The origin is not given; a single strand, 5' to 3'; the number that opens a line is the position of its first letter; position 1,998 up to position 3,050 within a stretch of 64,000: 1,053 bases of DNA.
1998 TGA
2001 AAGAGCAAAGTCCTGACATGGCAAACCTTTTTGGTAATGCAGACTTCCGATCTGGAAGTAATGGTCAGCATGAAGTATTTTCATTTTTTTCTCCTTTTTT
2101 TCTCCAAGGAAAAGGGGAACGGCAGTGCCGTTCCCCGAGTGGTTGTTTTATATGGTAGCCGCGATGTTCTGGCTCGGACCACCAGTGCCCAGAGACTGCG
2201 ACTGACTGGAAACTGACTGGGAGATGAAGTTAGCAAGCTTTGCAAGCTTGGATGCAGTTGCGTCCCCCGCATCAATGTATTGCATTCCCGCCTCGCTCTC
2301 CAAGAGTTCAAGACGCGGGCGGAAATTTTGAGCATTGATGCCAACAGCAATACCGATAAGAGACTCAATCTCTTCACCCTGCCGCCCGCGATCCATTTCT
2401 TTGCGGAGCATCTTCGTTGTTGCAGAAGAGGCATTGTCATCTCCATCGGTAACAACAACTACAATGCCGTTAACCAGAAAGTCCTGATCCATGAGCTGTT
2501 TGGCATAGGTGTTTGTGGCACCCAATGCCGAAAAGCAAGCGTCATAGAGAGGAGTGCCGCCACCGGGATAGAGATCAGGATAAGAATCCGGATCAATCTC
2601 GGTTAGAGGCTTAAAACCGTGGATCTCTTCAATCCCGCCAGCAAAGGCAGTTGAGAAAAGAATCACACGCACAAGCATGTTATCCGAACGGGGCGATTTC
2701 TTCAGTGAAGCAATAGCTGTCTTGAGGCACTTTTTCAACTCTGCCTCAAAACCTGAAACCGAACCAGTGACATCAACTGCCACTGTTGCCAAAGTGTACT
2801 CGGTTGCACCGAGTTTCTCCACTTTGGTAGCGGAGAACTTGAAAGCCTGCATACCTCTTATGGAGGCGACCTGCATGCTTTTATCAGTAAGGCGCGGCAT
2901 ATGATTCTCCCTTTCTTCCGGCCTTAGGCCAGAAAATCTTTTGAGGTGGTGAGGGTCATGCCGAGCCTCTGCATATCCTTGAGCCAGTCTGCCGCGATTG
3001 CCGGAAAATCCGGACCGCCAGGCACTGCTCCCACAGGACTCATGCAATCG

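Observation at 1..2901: Complete TerY-P-type triad (vWA - PP2C phosphatase - Ser/Thr kinase); kinase ORF missed by the ORF track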

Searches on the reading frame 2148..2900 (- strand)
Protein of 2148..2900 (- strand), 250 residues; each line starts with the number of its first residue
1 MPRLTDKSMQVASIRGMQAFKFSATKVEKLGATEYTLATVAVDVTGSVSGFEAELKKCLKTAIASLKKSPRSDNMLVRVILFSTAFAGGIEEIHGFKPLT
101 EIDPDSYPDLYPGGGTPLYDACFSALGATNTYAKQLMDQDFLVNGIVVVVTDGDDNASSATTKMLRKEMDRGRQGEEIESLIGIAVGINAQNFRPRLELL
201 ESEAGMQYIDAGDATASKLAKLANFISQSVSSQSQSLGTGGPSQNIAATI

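Call 6: search_protein_families(library=pfam, proteins=[window:2148-2900:-], max_evalue=1)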
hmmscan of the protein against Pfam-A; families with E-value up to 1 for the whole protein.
window:2148-2900:- (250 aa): 1 family
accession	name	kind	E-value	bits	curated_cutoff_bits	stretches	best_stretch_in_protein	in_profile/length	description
PF00092.34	VWA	-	0.045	14.4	23.8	0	40-84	4-47/174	von Willebrand factor type A domain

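Call 7: search_protein_families(library=padloc, proteins=[window:2148-2900:-], max_evalue=1)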
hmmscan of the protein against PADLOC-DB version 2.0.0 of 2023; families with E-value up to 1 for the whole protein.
window:2148-2900:- (250 aa): 0 families

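Call 8: search_protein_families(library=ncbifam, proteins=[window:2148-2900:-], max_evalue=1)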
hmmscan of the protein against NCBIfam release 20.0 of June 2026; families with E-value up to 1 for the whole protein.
window:2148-2900:- (250 aa): 0 families

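Call 22: search_solved_structures(query=window:2148-2900:-, max_evalue=1, show_alignments=1)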
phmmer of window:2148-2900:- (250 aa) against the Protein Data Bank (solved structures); distinct sequences matched with E-value up to 1: 2.
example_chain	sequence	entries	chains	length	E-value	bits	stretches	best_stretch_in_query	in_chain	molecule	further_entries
2mlk_A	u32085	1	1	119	0.0039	20.5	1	99-174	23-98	RstA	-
4nhj_A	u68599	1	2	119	0.007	19.7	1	99-174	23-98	DNA-binding transcriptional regulator RstA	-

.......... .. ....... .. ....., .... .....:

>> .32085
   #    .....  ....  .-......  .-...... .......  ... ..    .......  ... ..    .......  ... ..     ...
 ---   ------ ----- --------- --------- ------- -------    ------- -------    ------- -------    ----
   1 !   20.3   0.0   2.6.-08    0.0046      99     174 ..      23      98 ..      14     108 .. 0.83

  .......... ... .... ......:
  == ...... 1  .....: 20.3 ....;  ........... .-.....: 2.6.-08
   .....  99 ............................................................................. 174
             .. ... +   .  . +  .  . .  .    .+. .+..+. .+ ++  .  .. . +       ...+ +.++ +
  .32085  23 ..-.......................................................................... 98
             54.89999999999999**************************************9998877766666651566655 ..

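Call 32: find_homologous_proteins(query=window:2148-2900:-)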
Query window:2148-2900:- (250 aa): 1632 proteins with E <= 0.001 among 2871 candidates; the best 120 are listed.
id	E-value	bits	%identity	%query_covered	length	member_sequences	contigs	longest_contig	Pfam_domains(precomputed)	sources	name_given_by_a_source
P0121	2.8e-145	500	100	94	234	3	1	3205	-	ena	-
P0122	3.0e-123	428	77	100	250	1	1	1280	-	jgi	jgi:uncharacterized protein YegL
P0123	3.3e-113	395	72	100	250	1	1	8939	-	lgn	-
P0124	1.3e-111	390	71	100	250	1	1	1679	-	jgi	jgi:uncharacterized protein YegL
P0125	1.4e-111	390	72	100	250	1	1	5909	-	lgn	-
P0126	1.5e-111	390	72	100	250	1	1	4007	-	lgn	-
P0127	1.5e-111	390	71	100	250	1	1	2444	-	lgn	-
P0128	3.7e-111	389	72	100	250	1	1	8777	-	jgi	jgi:uncharacterized protein YegL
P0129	3.2e-110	386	71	100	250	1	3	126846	-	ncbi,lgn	-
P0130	2.5e-109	383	70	100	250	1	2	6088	-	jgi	jgi:uncharacterized protein YegL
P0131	2.5e-109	383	71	100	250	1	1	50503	-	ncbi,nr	ncbi:MAG: hypothetical protein JWN50_491 [Parcubacteria group bacterium]|nr:hypothetical protein [Pa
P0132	2.7e-109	382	71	100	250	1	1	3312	-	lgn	-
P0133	3.0e-109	382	71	100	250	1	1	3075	-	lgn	-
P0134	6.6e-109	381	70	100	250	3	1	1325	-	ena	-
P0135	1.4e-108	380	70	100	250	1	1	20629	-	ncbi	-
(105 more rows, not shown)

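Call 36: search_protein_families(library=pfam, alignment_id=A2, max_evalue=0.01)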
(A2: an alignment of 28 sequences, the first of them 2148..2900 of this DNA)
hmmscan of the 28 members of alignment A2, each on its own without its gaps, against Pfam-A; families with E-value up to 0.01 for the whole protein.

A. member 1, window:2148-2900:- (250 aa): 0 families

B. families by the number of members that match (of 28 scanned): 1 family
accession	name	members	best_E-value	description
PF00092.34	VWA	1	0.00046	von Willebrand factor type A domain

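Call 37: search_solved_structures(query=A2, max_evalue=1, show_alignments=2)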
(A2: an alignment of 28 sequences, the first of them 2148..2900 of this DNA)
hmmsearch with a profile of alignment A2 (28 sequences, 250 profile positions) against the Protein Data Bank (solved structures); distinct sequences matched with E-value up to 1: 0.

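Call 51: predict_structure(alignment_id=A2)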
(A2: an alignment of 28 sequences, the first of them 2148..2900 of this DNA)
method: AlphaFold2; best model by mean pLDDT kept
length: 250 residues; sequences in the alignment: 28
mean_pLDDT: 85.9   pTM: 0.86
mean pLDDT of the five models: 85.9, 84.5, 83.6, 80.9, 78.3
residues with pLDDT >= 90: 147; 70-90: 73; 50-70: 15; < 50: 15
segments of 3 or more residues with pLDDT < 50: 238-250
pLDDT, mean of each block of 10 residues (from residue 1): 67 76 91 93 95 95 92 94 93 95 92 95 95 91 94 93 92 74 90 87 91 86 86 58 32
secondary structure, 60 per line:
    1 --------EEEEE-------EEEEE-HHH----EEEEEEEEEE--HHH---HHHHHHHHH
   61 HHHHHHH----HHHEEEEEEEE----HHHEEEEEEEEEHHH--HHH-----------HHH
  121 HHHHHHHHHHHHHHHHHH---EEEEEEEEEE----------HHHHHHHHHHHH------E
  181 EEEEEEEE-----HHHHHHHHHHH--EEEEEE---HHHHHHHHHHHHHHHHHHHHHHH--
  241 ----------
elements in order: E9-13 E21-25 E34-43 H52-67 E75-82 E90-98 H118-138 E142-151 H162-173 E180-188 H194-204 E207-212 H216-238

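Call 55: fold_search(model_id=the predicted structure, library=pdb)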
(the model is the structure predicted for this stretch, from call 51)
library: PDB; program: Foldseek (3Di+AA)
matches with E <= 10: 1434; with E <= 0.001: 265
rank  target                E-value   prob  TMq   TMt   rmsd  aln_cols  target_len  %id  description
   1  6fpy_A                1.2e-08  1.00  0.56  0.25  13.2       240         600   15  Inter-alpha-inhibitor heavy chain 1, wild type (released 2019-02-27)
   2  6fpz_A                1.6e-08  1.00  0.56  0.26  13.2       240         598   15  Inter-alpha-inhibitor heavy chain 1, D298A (released 2019-02-27)
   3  6fpy_B                1.8e-08  1.00  0.56  0.25  13.3       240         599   15  Inter-alpha-inhibitor heavy chain 1, wild type (released 2019-02-27)
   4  6m48_B                3.8e-08  1.00  0.57  0.20  15.9       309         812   12  Crystal structure of pilus adhesin, SpaC from Lactobacillus rhamnosus GG - P21212 form (released 2020-07-29)
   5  6m3y                  6.1e-08  1.00  0.58  0.20  15.7       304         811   12  Crystal structure of pilus adhesin, SpaC from Lactobacillus rhamnosus GG - open conformation (released 2020-07-29)
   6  9c4f_I                6.5e-08  1.00  0.54  0.68   4.3       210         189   18  Infectious B19V capsid (released 2024-10-16)
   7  9t3y_A                7.4e-08  1.00  0.53  0.20   9.6       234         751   16  Cryo-EM structure of alphaM/beta2:C3d-anti-CR3-Nb headpiece complex (HPO2 3D class reconstruction) (released 2026-03-25)
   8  9ykb_A                1.0e-07  1.00  0.48  0.47   4.9       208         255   17  The von Willebrand factor A domain of human capillary morphogenesis gene II, fused to the 1TEL crystallization chapero (released 2025-10-22)
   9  8fz4_A                1.1e-07  1.00  0.49  0.66   4.6       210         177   17  The von Willebrand factor A domain of Anthrax toxin receptor 2 (released 2023-03-01)
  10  4m76_B                1.4e-07  1.00  0.49  0.65   4.7       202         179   16  Integrin I domain of complement receptor 3 in complex with C3d (released 2013-10-02)
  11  5ivw_0                1.4e-07  1.00  0.48  0.62   4.8       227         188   12  Human core TFIIH bound to DNA within the PIC (released 2016-05-18)
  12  7ba2_B                1.5e-07  1.00  0.54  0.35   5.6       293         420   14  D319A mutant of the PilB minor pilin from Streptococcus sanguinis (released 2021-04-28)
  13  9ykb_B                1.5e-07  1.00  0.50  0.49   4.6       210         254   16  The von Willebrand factor A domain of human capillary morphogenesis gene II, fused to the 1TEL crystallization chapero (released 2025-10-22)
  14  4f1j_A                1.6e-07  1.00  0.50  0.60   4.9       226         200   13  Crystal structure of the MG2+ loaded VWA domain of plasmodium falciparum trap protein (released 2013-01-30)
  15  1dzi_A                1.7e-07  1.00  0.48  0.61   5.4       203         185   17  integrin alpha2 I domain / collagen complex (released 2001-03-01)
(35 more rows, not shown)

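Call 92: search_dna_similar(query=window:2148-2900:-, collection=phages, mode=protein, max_evalue=0.00001, max_rows=25)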
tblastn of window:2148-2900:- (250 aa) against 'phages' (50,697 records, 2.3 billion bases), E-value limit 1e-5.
Records with a match: 3; places in all: 3; records where one place covers at least 80% of the query: 2.
Best place of each record, by identity: <60% 3.
By first word of the organism name: uncultured 3.
By host as written in the record: - 3.
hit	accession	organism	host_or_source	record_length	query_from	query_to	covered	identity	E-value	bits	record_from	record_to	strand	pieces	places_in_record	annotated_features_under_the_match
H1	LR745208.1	uncultured phage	metagenomic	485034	1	226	90%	45.4%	1e-57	202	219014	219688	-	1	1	record has no annotation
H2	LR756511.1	uncultured phage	metagenomic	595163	1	226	90%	36.1%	3e-37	144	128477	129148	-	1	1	record has no annotation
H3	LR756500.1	uncultured phage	metagenomic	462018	21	158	55%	28.3%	4e-8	59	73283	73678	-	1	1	record has no annotation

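Call 93: get_annotated_region(hit=H1, flank=10000)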
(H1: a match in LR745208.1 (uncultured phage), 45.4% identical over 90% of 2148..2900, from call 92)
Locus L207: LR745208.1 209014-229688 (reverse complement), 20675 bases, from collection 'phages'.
description: uncultured phage genome assembly, chromosome: 1.
organism: uncultured phage (NCBI taxid 278008)
taxonomy: Viruses; environmental samples
host: -; source: metagenomic; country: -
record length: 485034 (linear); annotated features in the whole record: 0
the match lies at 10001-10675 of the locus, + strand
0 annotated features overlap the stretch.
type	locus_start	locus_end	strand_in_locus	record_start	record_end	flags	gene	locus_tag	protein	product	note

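Call 94: get_annotated_region(hit=H2, flank=10000)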
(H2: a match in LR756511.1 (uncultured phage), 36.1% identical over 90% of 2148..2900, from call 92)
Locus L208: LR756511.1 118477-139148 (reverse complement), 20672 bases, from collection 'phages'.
description: uncultured phage genome assembly, chromosome: 1.
organism: uncultured phage (NCBI taxid 278008)
taxonomy: Viruses; environmental samples
host: -; source: metagenomic; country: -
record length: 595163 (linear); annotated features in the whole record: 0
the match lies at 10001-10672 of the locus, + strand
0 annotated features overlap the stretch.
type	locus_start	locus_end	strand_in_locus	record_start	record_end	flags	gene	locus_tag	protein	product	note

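Call 96: search_protein_families(library=pfam, proteins=[L207:10798-12576:+, L207:12660-13295:+, L207:14368-14739:+, L207:7812-8573:+, L207:17857-18666:+, L207:19461-20675:+, L208:2285-4420:+, L208:8617-9264:+, L208:11135-11761:+, L208:16656-17330:+], max_evalue=0.001)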
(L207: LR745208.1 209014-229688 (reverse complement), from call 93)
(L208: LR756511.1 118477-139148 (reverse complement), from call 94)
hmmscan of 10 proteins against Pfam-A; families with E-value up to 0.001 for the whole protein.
L207:10798-12576:+ (592 aa): 0 families

L207:12660-13295:+ (211 aa): 0 families

L207:14368-14739:+ (123 aa): 0 families

L207:7812-8573:+ (253 aa): 0 families

L207:17857-18666:+ (269 aa): 1 family
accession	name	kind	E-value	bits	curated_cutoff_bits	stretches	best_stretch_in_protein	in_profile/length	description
PF03235.19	GmrSD_N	-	1.4e-08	35.5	33.2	1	136-201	13-77/199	GmrSD restriction endonuclease, N-terminal domain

L207:19461-20675:+ (405 aa): 1 family
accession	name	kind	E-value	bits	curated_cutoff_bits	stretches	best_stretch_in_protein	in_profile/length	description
PF15891.11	Nuc_deoxyri_tr2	-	1.1e-10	42.3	30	1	20-120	2-104/105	Nucleoside 2-deoxyribosyltransferase like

L208:2285-4420:+ (711 aa): 0 families

L208:8617-9264:+ (215 aa): 0 families

L208:11135-11761:+ (208 aa): 0 families

L208:16656-17330:+ (224 aa): 1 family
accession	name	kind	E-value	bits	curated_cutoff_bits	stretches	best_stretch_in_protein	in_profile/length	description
PF03567.20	Sulfotransfer_2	-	1.9e-10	41.8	22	1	5-220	4-252/252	Sulfotransferase family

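Call 104: search_protein_families(library=phrogs, proteins=[window:2148-2900:-], max_evalue=0.001)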
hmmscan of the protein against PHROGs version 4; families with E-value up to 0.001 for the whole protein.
window:2148-2900:- (250 aa): 1 family
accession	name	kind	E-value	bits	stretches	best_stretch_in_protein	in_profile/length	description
phrog_7371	-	unknown function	4.8e-07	30.6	1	37-160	8-115/204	-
